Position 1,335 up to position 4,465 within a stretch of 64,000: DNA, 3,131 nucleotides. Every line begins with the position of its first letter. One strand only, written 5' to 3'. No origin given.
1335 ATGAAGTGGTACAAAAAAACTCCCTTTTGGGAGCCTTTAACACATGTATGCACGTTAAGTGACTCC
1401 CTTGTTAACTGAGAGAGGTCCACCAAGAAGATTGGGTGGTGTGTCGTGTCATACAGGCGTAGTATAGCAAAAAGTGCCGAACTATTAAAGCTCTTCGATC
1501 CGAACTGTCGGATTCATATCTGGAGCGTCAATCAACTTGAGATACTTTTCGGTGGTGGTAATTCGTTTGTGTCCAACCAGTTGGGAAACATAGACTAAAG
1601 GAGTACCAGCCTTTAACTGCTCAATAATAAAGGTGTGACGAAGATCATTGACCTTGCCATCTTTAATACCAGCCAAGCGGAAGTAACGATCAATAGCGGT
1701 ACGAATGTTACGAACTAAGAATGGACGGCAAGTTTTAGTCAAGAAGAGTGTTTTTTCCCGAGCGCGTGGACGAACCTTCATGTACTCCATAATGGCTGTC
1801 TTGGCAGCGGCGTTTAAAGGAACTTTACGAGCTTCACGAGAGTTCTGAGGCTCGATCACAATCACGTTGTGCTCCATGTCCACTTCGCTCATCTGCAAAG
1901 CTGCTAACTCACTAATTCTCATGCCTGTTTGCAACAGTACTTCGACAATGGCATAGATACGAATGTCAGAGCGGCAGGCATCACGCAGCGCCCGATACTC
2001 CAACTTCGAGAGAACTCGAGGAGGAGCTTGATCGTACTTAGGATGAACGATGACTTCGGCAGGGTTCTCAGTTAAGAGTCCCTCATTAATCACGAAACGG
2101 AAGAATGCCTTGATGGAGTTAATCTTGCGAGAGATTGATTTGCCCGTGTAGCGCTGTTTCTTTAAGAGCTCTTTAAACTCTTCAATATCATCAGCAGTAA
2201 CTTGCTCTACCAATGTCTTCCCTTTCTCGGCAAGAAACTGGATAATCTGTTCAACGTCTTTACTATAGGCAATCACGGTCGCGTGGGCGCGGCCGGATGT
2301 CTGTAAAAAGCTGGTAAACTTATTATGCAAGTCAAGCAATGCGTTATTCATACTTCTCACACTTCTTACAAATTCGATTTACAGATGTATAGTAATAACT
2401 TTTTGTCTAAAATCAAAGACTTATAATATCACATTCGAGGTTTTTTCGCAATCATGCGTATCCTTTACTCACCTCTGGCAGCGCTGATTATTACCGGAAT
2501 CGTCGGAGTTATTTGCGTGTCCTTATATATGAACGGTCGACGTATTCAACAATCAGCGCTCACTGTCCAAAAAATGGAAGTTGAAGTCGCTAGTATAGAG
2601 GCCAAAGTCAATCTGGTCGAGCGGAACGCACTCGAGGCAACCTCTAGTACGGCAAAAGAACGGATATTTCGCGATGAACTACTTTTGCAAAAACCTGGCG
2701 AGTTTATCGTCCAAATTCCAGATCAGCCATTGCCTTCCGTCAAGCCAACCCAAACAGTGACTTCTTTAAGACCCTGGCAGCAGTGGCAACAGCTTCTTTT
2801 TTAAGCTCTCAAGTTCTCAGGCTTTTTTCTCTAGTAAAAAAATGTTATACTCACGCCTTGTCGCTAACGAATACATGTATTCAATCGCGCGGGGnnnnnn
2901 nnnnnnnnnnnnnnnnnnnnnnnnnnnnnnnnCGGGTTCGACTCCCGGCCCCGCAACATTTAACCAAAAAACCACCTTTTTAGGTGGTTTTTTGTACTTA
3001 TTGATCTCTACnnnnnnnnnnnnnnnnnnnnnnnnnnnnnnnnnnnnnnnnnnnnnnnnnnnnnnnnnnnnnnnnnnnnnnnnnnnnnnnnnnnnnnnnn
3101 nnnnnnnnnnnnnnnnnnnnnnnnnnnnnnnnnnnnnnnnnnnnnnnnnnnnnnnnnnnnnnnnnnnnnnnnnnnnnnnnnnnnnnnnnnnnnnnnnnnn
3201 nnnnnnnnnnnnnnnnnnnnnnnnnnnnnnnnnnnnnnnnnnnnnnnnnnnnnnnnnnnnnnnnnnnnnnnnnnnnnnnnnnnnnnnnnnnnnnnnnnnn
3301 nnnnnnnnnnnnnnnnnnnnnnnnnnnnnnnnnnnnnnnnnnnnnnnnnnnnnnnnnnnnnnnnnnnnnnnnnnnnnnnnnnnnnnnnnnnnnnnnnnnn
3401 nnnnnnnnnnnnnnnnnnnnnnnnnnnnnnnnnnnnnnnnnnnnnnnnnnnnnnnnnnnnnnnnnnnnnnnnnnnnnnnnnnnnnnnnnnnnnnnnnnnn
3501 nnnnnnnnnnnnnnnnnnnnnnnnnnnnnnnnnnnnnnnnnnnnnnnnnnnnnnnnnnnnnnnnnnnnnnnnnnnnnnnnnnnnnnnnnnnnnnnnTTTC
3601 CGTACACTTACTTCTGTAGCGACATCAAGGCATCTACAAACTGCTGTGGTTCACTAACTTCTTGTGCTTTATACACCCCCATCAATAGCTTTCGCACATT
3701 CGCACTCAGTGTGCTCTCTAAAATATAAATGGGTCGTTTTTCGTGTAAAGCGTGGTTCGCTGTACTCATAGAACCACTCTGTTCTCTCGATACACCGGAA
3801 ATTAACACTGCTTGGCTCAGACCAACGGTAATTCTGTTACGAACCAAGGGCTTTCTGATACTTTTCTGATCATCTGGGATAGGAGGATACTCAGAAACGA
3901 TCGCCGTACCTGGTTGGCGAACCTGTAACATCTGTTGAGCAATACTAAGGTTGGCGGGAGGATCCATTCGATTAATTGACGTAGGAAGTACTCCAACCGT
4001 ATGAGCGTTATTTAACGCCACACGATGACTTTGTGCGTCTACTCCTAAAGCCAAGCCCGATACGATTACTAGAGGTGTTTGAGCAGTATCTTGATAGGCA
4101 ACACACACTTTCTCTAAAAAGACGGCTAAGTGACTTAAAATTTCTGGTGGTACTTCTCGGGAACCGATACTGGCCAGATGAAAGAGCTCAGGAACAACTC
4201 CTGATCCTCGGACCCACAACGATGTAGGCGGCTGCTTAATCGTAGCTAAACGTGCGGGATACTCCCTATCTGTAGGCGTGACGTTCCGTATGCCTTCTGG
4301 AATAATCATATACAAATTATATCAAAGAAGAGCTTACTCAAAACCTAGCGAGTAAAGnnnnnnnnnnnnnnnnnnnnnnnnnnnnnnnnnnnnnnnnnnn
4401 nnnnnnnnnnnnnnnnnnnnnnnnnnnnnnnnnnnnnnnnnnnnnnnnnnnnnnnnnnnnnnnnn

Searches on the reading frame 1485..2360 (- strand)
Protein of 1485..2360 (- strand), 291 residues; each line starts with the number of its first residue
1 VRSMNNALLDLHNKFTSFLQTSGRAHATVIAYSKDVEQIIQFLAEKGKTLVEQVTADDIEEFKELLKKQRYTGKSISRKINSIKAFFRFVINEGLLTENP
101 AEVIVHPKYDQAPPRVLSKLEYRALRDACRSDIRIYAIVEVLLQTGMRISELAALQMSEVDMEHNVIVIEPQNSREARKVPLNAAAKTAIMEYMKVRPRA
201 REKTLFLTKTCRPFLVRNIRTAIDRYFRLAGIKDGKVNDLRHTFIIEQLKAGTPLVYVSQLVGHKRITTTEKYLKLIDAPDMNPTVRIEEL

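Call 10: search_protein_families(library=pfam, proteins=[window:1485-2360:-], max_evalue=0.001)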
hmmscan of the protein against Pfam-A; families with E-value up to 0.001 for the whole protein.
window:1485-2360:- (291 aa): 4 families
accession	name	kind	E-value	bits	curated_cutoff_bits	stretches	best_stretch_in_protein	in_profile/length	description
PF00589.27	Phage_integrase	-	1.7e-29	103.2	27.1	1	116-276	2-168/172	Phage integrase family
PF02899.23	Phage_int_SAM_1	-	8e-14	52.1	22.3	1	14-94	3-83/83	Phage integrase, N-terminal SAM-like domain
PF13495.12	Phage_int_SAM_4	-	6.8e-09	36.5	27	1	12-92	2-80/85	Phage integrase, N-terminal SAM-like domain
PF13102.12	Phage_int_SAM_5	-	2.2e-07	31.6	22.3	1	20-101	11-93/98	Phage integrase SAM-like domain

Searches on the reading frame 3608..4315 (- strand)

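Call 10: search_protein_families(library=pfam, proteins=[window:3608-4315:-], max_evalue=0.001)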
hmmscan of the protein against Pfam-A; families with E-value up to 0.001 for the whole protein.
window:3608-4315:- (235 aa): 1 family
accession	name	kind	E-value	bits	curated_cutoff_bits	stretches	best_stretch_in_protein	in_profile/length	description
PF02481.21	DNA_processg_A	-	2.5e-36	125.3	29.6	1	8-205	6-193/212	DNA recombination-mediator protein A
